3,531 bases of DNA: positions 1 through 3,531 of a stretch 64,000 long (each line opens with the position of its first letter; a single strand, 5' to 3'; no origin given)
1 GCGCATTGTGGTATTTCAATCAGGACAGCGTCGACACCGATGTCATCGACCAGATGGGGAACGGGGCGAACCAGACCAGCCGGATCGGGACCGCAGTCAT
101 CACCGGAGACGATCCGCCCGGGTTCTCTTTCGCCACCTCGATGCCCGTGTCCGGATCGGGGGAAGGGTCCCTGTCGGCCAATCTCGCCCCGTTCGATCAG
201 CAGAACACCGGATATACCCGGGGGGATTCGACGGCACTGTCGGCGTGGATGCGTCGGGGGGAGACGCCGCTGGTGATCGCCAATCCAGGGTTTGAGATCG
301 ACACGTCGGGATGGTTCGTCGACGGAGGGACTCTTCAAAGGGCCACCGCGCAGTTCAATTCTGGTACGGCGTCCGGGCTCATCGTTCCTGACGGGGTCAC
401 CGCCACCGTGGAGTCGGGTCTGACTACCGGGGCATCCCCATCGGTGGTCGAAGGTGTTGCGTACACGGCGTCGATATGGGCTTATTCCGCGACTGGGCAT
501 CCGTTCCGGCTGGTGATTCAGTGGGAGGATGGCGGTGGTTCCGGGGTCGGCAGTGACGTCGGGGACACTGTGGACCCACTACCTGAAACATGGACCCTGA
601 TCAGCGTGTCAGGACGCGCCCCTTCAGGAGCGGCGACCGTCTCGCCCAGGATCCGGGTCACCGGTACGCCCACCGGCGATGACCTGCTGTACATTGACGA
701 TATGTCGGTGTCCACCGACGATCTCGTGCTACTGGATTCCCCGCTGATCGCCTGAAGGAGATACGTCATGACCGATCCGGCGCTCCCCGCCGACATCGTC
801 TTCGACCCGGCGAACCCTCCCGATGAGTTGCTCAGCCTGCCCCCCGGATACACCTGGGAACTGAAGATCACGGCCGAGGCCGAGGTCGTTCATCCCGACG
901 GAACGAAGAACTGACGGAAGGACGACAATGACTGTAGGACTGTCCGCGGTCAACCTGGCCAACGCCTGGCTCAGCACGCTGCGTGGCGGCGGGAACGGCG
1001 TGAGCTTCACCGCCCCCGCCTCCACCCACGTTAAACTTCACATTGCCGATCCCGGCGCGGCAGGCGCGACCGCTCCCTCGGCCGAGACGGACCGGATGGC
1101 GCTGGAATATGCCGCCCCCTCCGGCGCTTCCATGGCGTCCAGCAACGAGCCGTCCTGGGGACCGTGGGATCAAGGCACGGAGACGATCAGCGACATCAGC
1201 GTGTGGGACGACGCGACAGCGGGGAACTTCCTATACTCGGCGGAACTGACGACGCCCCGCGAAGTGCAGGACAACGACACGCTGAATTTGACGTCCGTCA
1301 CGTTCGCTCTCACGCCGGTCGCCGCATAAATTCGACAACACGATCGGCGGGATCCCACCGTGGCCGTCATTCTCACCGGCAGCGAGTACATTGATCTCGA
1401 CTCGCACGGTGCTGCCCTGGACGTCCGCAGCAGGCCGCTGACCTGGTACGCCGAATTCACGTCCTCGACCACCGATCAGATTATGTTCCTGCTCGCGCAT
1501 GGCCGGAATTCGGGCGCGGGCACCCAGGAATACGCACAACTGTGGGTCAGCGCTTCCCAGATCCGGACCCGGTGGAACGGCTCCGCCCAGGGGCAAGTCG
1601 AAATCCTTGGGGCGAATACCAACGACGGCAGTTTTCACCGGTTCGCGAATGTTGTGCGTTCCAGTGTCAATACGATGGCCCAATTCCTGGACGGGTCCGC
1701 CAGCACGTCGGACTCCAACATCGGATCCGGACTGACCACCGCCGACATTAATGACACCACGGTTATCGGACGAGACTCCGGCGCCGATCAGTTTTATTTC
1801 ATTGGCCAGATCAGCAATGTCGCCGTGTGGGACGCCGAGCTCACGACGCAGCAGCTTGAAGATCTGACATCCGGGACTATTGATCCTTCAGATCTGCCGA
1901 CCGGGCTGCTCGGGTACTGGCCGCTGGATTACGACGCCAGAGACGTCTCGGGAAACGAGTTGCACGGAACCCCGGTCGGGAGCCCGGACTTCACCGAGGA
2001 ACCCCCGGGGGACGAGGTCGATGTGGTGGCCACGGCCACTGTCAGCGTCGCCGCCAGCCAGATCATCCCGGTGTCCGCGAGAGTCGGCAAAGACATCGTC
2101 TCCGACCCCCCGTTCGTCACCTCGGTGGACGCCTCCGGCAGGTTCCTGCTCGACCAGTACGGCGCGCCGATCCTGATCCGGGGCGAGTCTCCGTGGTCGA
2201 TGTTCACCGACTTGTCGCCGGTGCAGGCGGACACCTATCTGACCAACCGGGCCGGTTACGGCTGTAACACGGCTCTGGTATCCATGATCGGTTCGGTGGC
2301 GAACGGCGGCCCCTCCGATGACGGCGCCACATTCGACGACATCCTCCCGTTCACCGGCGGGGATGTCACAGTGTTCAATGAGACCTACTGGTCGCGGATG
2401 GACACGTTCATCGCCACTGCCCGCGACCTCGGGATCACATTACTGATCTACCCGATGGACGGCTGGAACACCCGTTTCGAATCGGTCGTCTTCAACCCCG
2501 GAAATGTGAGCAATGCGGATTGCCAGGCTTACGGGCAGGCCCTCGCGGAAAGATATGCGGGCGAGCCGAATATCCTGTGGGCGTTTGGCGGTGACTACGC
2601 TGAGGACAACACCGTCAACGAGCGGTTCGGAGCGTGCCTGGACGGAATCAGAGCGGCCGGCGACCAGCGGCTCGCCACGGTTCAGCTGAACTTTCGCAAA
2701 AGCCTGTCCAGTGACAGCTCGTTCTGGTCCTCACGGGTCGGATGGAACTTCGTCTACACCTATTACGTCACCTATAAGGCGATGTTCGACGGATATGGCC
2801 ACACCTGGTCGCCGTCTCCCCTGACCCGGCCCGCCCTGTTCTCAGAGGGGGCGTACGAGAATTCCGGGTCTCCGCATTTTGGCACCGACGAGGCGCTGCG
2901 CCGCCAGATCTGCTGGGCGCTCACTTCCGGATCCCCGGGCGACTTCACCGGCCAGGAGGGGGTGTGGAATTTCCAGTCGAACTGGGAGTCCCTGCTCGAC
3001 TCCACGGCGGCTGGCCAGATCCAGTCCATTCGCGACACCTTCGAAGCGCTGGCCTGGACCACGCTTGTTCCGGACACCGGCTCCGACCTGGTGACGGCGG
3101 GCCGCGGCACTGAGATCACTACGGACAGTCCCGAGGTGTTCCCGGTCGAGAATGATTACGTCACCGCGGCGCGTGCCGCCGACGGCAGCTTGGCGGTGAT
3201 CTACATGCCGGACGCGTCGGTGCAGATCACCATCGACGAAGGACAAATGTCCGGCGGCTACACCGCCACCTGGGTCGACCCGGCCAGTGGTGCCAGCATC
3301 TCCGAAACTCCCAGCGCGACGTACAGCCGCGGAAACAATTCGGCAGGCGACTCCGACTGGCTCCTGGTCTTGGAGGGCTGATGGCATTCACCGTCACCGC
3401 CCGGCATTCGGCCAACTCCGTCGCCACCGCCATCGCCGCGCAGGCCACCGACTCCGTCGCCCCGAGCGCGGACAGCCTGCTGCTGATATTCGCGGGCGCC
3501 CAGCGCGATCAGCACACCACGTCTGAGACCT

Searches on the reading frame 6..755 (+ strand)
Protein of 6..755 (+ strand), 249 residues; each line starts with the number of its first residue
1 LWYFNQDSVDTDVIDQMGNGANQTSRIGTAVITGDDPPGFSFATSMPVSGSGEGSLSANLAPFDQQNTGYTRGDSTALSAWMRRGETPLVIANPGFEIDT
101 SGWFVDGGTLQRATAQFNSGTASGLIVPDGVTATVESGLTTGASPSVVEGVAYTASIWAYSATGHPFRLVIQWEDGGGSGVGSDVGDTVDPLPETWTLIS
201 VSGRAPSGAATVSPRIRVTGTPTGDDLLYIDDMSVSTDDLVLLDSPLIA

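Call 43: search_protein_families(library=pfam, proteins=[window:6-755:+], max_evalue=0.001)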
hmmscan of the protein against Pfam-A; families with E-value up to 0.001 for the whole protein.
window:6-755:+ (249 aa): 1 family
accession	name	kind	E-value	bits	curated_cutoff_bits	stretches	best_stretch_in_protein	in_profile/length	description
PF02018.23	CBM_4_9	-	2.1e-05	25.4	25.9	1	91-216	4-129/136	Carbohydrate binding domain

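Call 44: search_protein_families(library=phrogs, proteins=[window:6-755:+], max_evalue=0.00001)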
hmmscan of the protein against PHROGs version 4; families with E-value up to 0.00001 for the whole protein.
window:6-755:+ (249 aa): 3 families
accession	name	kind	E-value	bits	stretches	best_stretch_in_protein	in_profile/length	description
phrog_24476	-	other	9.3e-22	77.7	1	90-236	601-749/1066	phosphodiesterase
phrog_16363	-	unknown function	4.4e-12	46.1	1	96-237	178-318/757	-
phrog_11445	-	tail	1.5e-06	26.5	1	76-238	886-1061/2001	minor tail protein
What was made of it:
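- On Iteron replication origin: The nearest replication gene is 6.5 kb away (calls 43, 44).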

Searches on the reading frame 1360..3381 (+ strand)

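Call 43: search_protein_families(library=pfam, proteins=[window:1360-3381:+], max_evalue=0.001)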
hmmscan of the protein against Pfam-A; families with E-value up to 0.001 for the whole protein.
window:1360-3381:+ (673 aa): 3 families
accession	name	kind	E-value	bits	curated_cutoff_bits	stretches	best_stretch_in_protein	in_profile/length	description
PF13204.13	Apiosidase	-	6.6e-35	121.7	26.5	1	259-567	3-319/320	Apiosidase-like, catalytic domain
PF13385.13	Laminin_G_3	-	2.1e-07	31.7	27.6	1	8-165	4-149/151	Concanavalin A-like lectin/glucanases superfamily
PF12904.13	Collagen_bind_2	-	4.3e-05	23.7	22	1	597-672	14-92/92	Putative collagen-binding domain of a collagenase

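Call 44: search_protein_families(library=phrogs, proteins=[window:1360-3381:+], max_evalue=0.00001)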
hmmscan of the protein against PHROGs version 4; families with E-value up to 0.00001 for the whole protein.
window:1360-3381:+ (673 aa): 1 family
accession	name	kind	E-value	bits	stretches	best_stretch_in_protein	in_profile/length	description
phrog_5939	-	tail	3.3e-06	26.9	1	59-181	652-772/801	tail protein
